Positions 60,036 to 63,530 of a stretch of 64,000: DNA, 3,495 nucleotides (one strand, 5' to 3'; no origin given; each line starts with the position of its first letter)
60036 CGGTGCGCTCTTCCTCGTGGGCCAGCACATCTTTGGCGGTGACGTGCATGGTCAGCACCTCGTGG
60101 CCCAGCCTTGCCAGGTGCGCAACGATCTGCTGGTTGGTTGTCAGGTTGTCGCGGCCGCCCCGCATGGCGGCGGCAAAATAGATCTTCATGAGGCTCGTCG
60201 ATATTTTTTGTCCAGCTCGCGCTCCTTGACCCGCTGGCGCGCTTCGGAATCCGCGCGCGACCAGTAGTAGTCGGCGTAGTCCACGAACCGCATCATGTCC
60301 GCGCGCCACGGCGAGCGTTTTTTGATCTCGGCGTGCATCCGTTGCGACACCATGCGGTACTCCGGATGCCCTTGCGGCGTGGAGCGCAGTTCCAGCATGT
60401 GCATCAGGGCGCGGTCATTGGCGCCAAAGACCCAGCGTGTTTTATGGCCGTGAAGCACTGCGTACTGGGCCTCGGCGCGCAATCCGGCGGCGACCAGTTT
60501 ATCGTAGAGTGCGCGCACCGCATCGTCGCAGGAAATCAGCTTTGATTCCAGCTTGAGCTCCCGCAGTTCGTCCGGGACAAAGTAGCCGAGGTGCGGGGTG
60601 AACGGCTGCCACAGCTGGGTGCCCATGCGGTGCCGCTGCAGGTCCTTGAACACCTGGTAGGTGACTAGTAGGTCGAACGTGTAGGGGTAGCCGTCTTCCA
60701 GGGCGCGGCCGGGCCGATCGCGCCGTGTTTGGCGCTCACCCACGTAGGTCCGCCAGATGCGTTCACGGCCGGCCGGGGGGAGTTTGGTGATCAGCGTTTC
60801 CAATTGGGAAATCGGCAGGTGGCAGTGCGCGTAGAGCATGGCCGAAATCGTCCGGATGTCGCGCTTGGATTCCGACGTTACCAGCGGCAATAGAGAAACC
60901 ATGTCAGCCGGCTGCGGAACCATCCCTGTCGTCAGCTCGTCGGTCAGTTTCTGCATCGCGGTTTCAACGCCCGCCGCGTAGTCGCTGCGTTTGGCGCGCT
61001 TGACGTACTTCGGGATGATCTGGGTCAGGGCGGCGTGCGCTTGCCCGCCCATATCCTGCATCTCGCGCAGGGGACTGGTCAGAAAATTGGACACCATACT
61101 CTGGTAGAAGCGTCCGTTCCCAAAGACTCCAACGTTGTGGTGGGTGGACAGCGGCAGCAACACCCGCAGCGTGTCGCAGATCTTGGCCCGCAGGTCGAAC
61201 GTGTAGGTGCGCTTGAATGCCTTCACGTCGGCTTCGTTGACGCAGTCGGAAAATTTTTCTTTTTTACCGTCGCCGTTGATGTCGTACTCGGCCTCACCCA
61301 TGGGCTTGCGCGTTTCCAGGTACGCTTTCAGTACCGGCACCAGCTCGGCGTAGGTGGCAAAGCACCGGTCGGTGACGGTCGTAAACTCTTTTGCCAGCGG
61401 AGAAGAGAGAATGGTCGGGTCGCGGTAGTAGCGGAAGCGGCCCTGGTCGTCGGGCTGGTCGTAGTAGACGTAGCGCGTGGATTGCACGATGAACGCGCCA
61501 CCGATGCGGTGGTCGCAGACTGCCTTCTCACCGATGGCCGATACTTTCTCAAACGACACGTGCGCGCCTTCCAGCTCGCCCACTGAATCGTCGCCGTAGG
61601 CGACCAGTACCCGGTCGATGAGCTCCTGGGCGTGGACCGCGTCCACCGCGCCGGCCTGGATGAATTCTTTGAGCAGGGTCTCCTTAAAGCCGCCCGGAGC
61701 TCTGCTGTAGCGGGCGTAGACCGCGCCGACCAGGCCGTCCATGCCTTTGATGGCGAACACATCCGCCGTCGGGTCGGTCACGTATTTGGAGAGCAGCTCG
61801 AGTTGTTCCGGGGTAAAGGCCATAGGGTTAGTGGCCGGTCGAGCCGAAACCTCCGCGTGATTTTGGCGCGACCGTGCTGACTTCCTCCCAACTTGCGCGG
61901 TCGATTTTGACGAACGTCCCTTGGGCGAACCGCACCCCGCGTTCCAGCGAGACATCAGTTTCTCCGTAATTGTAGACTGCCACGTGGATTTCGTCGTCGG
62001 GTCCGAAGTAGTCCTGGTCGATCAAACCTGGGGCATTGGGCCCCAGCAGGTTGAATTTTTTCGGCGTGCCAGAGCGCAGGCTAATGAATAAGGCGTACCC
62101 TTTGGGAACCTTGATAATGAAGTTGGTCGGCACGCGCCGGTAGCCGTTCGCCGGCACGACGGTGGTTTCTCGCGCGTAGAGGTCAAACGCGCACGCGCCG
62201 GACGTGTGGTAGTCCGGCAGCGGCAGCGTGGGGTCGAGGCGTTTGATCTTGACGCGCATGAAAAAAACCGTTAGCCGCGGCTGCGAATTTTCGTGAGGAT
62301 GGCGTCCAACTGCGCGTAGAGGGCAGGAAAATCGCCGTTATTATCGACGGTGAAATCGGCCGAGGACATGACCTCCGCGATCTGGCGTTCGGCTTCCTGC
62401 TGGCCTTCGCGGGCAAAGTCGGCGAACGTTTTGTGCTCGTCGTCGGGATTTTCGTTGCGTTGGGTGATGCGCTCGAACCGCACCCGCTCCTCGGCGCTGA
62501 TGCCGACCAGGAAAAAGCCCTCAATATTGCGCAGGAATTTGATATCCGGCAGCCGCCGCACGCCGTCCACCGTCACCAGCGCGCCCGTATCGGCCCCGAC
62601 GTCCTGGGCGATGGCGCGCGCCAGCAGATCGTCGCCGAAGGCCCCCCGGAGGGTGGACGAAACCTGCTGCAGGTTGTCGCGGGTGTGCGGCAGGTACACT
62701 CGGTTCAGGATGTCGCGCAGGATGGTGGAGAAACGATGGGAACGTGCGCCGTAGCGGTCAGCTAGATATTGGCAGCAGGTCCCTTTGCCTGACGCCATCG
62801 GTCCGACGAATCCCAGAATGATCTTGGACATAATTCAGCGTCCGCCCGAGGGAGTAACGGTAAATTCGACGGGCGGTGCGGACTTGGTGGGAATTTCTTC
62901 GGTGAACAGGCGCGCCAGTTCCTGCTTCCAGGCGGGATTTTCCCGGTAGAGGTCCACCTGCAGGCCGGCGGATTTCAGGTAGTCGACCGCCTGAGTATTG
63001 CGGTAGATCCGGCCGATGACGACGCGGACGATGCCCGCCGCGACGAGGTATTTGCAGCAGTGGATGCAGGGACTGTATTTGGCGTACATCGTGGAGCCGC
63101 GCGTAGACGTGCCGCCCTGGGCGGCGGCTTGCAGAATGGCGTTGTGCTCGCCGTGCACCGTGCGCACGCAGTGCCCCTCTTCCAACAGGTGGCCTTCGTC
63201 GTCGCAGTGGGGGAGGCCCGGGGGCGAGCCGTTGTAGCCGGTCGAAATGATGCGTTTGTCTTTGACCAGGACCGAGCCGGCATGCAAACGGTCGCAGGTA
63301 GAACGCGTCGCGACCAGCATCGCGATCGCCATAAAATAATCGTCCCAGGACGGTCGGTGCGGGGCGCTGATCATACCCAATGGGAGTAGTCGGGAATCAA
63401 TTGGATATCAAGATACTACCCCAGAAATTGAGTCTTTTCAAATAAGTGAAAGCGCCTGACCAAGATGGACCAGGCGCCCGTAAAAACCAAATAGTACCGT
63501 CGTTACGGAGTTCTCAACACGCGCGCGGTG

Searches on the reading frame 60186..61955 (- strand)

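Call 13: search_protein_families(library=pfam, proteins=[window:60186-61955:-], max_evalue=1)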
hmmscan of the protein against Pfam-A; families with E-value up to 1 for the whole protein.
window:60186-61955:- (589 aa): 1 family
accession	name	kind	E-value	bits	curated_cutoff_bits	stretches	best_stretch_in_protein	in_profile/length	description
PF02511.20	Thy1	-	1.1e-29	104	24.8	2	425-550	59-191/191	Thymidylate synthase complementing protein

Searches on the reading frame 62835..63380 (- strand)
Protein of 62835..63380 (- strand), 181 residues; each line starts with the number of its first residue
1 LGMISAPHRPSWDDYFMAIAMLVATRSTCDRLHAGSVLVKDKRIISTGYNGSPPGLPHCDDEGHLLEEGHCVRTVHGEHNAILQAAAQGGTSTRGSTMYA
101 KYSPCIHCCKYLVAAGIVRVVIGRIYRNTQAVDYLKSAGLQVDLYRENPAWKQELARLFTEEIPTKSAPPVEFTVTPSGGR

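Call 84: search_protein_families(library=pfam, proteins=[window:62835-63380:-], max_evalue=0.001)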
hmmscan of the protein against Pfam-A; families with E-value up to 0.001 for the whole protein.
window:62835-63380:- (181 aa): 2 families
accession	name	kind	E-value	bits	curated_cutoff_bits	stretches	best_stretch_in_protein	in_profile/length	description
PF00383.29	dCMP_cyt_deam_1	-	1.9e-25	89.2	25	1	11-123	2-101/102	Cytidine and deoxycytidylate deaminase zinc-binding region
PF14437.12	MafB19-deam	-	7.3e-16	58.8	27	1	11-132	2-109/142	MafB19-like deaminase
